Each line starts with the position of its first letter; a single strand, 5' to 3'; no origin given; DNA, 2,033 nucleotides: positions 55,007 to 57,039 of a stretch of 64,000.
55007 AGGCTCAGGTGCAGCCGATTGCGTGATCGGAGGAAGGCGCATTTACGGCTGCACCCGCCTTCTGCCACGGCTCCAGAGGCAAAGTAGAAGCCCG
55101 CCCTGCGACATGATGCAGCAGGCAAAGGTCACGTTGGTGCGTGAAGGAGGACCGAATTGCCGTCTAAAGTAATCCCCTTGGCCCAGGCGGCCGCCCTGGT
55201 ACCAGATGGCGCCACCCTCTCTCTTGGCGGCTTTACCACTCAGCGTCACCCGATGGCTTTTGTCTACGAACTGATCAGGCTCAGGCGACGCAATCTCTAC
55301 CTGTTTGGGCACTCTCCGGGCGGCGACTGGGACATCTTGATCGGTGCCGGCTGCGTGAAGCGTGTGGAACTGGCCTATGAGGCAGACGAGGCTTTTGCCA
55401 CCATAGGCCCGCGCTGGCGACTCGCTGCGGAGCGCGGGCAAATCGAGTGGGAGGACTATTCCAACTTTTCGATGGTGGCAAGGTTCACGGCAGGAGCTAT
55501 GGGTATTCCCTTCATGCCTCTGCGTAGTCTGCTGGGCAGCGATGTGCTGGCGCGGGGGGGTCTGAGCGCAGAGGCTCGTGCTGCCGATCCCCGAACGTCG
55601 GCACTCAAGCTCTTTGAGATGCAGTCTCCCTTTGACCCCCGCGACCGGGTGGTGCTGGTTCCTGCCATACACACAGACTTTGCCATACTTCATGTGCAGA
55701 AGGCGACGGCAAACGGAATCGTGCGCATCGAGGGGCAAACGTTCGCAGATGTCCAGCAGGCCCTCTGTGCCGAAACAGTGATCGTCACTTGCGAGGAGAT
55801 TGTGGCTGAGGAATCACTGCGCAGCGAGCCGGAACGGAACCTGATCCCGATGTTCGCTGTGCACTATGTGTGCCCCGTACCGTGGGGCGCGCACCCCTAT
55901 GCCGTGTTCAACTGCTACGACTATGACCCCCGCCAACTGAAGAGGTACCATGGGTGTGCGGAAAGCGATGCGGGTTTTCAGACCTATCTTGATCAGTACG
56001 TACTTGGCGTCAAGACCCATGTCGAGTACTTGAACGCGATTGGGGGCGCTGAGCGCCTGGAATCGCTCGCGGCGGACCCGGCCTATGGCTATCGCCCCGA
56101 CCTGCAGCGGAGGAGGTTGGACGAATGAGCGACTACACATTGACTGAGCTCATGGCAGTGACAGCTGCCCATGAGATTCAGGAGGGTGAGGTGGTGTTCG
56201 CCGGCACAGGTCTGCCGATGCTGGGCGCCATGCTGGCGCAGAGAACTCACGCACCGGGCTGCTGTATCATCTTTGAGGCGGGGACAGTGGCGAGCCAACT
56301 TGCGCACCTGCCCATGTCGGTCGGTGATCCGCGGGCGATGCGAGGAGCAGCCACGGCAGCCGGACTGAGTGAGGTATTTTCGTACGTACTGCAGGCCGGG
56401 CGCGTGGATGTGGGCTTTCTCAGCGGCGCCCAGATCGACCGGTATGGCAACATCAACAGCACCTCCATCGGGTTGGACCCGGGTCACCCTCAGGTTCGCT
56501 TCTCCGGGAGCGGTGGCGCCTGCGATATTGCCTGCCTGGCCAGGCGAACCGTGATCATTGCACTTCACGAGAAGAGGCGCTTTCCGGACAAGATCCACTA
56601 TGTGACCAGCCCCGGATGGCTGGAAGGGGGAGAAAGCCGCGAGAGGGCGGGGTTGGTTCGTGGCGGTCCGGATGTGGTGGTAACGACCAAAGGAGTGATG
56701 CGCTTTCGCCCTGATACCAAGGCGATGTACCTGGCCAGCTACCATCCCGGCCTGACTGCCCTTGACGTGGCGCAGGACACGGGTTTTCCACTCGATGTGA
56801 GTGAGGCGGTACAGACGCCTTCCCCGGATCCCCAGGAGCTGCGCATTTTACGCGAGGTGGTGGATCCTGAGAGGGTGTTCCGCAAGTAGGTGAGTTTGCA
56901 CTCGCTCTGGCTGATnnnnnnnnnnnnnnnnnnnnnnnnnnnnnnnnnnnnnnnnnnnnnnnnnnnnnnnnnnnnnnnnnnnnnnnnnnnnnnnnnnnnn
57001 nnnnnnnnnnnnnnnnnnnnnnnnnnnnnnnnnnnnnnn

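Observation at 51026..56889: psuG-SIS-BtpA-PfkB-CoA-transferase A/B: candidate undescribed catabolic pathway for a modified nucleoside or C-/N-glycoside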

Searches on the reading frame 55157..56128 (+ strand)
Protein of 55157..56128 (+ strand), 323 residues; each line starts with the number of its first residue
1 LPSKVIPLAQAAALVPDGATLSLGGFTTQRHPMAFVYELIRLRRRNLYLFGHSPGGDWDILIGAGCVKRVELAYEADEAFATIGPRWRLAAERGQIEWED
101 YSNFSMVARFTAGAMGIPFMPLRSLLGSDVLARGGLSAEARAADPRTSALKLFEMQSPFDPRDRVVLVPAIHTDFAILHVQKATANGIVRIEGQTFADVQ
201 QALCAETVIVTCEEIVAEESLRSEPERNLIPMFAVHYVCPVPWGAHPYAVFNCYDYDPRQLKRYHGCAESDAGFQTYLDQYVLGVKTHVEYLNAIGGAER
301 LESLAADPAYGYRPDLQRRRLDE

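Call 3: search_protein_families(library=pfam, proteins=[window:55157-56128:+])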
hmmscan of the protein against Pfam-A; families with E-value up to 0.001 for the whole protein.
window:55157-56128:+ (323 aa): 1 family
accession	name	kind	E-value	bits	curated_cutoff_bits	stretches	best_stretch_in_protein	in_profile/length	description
PF01144.29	CoA_trans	-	1.1e-26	94.1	23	1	8-238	4-214/217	Coenzyme A transferase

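Call 4: search_protein_families(library=ncbifam, proteins=[window:55157-56128:+])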
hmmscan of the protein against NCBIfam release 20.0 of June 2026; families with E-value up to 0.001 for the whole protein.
window:55157-56128:+ (323 aa): 2 families
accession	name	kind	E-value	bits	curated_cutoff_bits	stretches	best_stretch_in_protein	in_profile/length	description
TIGR02429.1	pcaI_scoA_fam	subfamily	1.4e-07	31.1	128.5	1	8-119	9-119/222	3-oxoacid CoA-transferase subunit A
NF007394.0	PRK09920.1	equivalog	0.00016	21.3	315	0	168-232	144-207/219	acetate CoA-transferase subunit alpha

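Call 37: search_solved_structures(query=window:55157-56128:+, max_evalue=0.001)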
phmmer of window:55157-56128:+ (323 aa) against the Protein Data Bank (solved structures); distinct sequences matched with E-value up to 0.001: 14.
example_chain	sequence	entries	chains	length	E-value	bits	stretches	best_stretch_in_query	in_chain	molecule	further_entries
1poi_A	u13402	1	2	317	2.8e-63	217.2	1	3-317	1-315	GLUTACONATE COENZYME A-TRANSFERASE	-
5mzw_A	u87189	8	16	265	4.1e-27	98.4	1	7-271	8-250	Glutaconate CoA-transferase family, subunit A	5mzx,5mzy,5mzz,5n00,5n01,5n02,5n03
6con_A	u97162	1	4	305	8.6e-19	71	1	1-291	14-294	CoA-transferase subunit alpha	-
6co6_A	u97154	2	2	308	2.7e-16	62.9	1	5-286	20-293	Probable CoA-transferase alpha subunit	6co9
6coj_A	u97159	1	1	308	4.5e-16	62.1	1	5-286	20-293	Probable CoA-transferase alpha subunit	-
9xmy_A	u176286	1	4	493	1.4e-08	37.5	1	4-226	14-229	Succinyl-CoA:3-ketoacid-coenzyme A transferase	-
6lp1_A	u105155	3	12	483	2.3e-08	36.8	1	4-226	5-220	Succinyl-CoA:3-ketoacid-coenzyme A transferase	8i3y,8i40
3dlx_A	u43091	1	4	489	1.2e-05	27.9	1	10-237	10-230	Succinyl-CoA:3-ketoacid-coenzyme A transferase 1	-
2nrb_A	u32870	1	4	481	1.2e-05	27.9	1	10-237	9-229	Succinyl-CoA:3-ketoacid-coenzyme A transferase 1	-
2nrc_A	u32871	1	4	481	1.6e-05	27.4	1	10-237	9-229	Succinyl-CoA:3-ketoacid-coenzyme A transferase 1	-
9cq2_A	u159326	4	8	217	1.9e-05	27.2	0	4-226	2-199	3-oxoacid CoA-transferase, A subunit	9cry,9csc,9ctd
1ooz_A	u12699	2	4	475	3e-05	26.6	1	10-237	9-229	Succinyl-CoA:3-ketoacid-coenzyme A transferase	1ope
1m3e_A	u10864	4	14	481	3.1e-05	26.5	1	10-237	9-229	SUCCINYL-COA:3-KETOACID-COENZYME A TRANSFERASE | Succinyl-CoA:3-ketoacid-coenzyme A transferase, mitochondrial precursor | Succinyl-CoA:3-ketoacid-coenzyme A tr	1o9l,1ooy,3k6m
3oxo_A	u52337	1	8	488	3.2e-05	26.5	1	10-237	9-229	Succinyl-CoA:3-ketoacid-coenzyme A transferase 1, mitochondrial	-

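Call 55: find_homologous_proteins(query=window:55157-56128:+)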
Query window:55157-56128:+ (323 aa): 1462 proteins with E <= 0.001 among 8000 candidates; the best 120 are listed.
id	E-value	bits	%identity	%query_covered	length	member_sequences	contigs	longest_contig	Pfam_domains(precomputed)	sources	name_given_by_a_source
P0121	4.6e-218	741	100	100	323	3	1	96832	PF01144.30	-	-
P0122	2.5e-184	630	85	99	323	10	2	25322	PF01144.30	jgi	-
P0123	6.5e-182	622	83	100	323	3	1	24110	PF01144.30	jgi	jgi:glutaconate CoA-transferase subunit A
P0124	2.7e-178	610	83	100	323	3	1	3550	PF01144.30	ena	-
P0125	3.9e-178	610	82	99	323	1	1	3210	PF01144.30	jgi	-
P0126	3.5e-175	600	80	96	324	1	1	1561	PF01144.30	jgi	jgi:glutaconate CoA-transferase subunit A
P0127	9.9e-175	598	82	99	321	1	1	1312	PF01144.30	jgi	jgi:glutaconate CoA-transferase subunit A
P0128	3.3e-174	597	81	100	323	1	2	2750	PF01144.30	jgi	jgi:glutaconate CoA-transferase subunit A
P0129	3.7e-174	596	80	100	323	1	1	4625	PF01144.30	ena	-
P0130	4.1e-174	596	81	99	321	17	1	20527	PF01144.30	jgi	-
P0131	5.5e-174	596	81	100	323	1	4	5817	PF01144.30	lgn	-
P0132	2.1e-173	594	80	99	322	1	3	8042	PF01144.30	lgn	-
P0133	3.2e-173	593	81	99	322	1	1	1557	PF01144.30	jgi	-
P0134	2.1e-172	591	81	99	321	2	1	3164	PF01144.30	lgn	-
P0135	2.5e-172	590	81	99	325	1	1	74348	PF01144.30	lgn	-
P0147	6.2e-170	583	79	100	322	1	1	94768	PF01144.30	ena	-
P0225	2.0e-164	564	76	100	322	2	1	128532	PF01144.30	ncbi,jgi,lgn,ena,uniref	ncbi:CoA-transferase [Candidatus Chlorohelix sp.]|uniref:CoA transferase subunit A n=1 Tax=Candidatu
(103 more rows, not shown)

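Call 57: find_encoding_contigs(protein=P0147, flank=7000, max_places=1)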
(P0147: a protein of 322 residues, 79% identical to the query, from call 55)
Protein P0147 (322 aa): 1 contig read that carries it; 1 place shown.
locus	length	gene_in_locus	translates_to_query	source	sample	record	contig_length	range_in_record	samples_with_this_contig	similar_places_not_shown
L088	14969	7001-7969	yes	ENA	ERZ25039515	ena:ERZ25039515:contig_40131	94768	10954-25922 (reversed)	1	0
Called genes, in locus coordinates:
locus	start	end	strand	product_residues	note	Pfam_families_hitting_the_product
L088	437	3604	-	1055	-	-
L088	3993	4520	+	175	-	-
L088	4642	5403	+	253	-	PF00248:Aldo_ket_red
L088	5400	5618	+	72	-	PF00248:Aldo_ket_red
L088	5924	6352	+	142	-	PF01208:URO-D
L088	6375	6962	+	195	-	PF01208:URO-D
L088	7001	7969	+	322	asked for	PF01144:CoA_trans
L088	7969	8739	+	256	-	PF01144:CoA_trans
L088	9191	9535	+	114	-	PF01022:HTH_5, PF12840:HTH_20, PF24033:DUF7342 (weak)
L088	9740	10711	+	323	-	PF03599:CdhD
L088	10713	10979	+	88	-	PF14697:Fer4_21 (faint), PF13183:Fer4_8 (faint), PF12837:Fer4_6 (weak), PF13237:Fer4_10, PF00037:Fer4 (weak), PF12838:Fer4_7, PF13187:Fer4_9, PF00037:Fer4 (weak), +4 more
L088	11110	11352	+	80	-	-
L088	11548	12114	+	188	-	PF04542:Sigma70_r2, PF08281:Sigma70_r4_2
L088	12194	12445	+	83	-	PF02627:CMD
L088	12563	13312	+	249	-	PF13489:Methyltransf_23, PF01135:PCMT, PF01209:Ubie_methyltran, PF06325:PrmA (weak), PF13847:Methyltransf_31, PF08241:Methyltransf_11, PF08242:Methyltransf_12, PF13649:Methyltransf_25, +1 more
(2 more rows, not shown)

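Call 58: find_encoding_contigs(protein=P0225, flank=7000, max_places=1)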
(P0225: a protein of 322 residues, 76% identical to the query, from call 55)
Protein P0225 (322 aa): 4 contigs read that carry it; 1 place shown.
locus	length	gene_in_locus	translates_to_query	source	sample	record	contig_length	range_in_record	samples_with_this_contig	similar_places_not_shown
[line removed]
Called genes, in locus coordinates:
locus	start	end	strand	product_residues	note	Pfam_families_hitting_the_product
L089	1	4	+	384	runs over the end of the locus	-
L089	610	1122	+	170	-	PF00583:Acetyltransf_1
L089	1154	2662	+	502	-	PF19290:PmbA_TldD_2nd (faint), PF01523:PmbA_TldD_1st, PF19289:PmbA_TldD_3rd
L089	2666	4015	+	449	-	PF19289:PmbA_TldD_3rd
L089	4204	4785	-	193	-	-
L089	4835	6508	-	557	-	PF01266:DAO, PF12831:FAD_oxidored (faint), PF13450:NAD_binding_8 (faint), PF16901:DAO_C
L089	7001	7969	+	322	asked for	PF01144:CoA_trans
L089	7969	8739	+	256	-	PF01144:CoA_trans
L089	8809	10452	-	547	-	PF12679:ABC2_membrane_2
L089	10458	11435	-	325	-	PF00005:ABC_tran, PF13401:AAA_22 (faint), PF13304:AAA_21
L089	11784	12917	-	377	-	PF07730:HisKA_3, PF02518:HATPase_c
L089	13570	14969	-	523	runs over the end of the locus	PF00149:Metallophos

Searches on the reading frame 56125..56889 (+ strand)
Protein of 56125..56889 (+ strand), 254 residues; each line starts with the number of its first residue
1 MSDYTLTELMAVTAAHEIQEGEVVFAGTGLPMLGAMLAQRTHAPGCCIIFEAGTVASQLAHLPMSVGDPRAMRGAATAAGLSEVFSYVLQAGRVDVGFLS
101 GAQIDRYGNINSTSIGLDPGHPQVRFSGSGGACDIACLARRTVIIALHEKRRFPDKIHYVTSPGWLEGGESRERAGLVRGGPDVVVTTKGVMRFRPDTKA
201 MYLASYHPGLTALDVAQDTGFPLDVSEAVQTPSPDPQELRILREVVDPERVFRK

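Call 3: search_protein_families(library=pfam, proteins=[window:56125-56889:+])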
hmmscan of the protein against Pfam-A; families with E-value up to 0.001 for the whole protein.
window:56125-56889:+ (254 aa): 1 family
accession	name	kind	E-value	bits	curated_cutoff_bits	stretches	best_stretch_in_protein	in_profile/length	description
PF01144.29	CoA_trans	-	4.3e-28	98.6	23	1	8-215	2-214/217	Coenzyme A transferase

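Call 4: search_protein_families(library=ncbifam, proteins=[window:56125-56889:+])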
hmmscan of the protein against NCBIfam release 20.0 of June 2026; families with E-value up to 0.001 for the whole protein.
window:56125-56889:+ (254 aa): 1 family
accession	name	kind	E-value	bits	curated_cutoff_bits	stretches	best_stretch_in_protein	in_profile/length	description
TIGR02428.1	pcaJ_scoB_fam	subfamily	5.8e-09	35.6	243.55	1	8-154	4-149/207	3-oxoacid CoA-transferase subunit B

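Call 38: search_solved_structures(query=window:56125-56889:+, max_evalue=0.001)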
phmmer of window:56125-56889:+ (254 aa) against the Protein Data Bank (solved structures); distinct sequences matched with E-value up to 0.001: 14.
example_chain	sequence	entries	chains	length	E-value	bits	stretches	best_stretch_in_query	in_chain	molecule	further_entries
1poi_B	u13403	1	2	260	1.5e-68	234.1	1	2-252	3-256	GLUTACONATE COENZYME A-TRANSFERASE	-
5n01_D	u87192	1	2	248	8e-17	64.7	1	3-248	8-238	Glutaconate CoA-transferase family, subunit B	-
5n02_D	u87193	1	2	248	8.2e-17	64.7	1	3-248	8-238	Glutaconate CoA-transferase family, subunit B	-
5n00_B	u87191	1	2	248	1.2e-16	64.2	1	3-248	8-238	Glutaconate CoA-transferase family, subunit B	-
5n03_D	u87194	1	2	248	1.6e-16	63.8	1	3-248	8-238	Glutaconate CoA-transferase family, subunit B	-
5mzw_D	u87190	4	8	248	3e-16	62.8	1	3-248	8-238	Glutaconate CoA-transferase family, subunit B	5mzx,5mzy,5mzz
6con_B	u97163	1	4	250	1.3e-12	50.9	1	7-250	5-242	CoA-transferase subunit beta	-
6co6_B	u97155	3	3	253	3.2e-12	49.6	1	5-250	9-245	Probable CoA-transferase beta subunit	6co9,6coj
9ctd_C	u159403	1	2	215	6.9e-06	28.9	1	8-159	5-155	3-oxoacid CoA-transferase, B subunit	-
9cry_B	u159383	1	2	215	2e-05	27.4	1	8-159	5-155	3-oxoacid CoA-transferase, B subunit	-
9csc_B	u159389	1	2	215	2.2e-05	27.3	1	8-159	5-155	3-oxoacid CoA-transferase, B subunit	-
9cq2_B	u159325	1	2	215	2.2e-05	27.2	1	8-159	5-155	3-oxoacid CoA-transferase, B subunit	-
8k9h_A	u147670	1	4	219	0.00039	23.1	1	6-148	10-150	Butyrate-acetoacetate CoA-transferase subunit B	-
5dbn_B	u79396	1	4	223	0.0004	23.1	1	11-148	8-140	Acetate CoA-transferase subunit beta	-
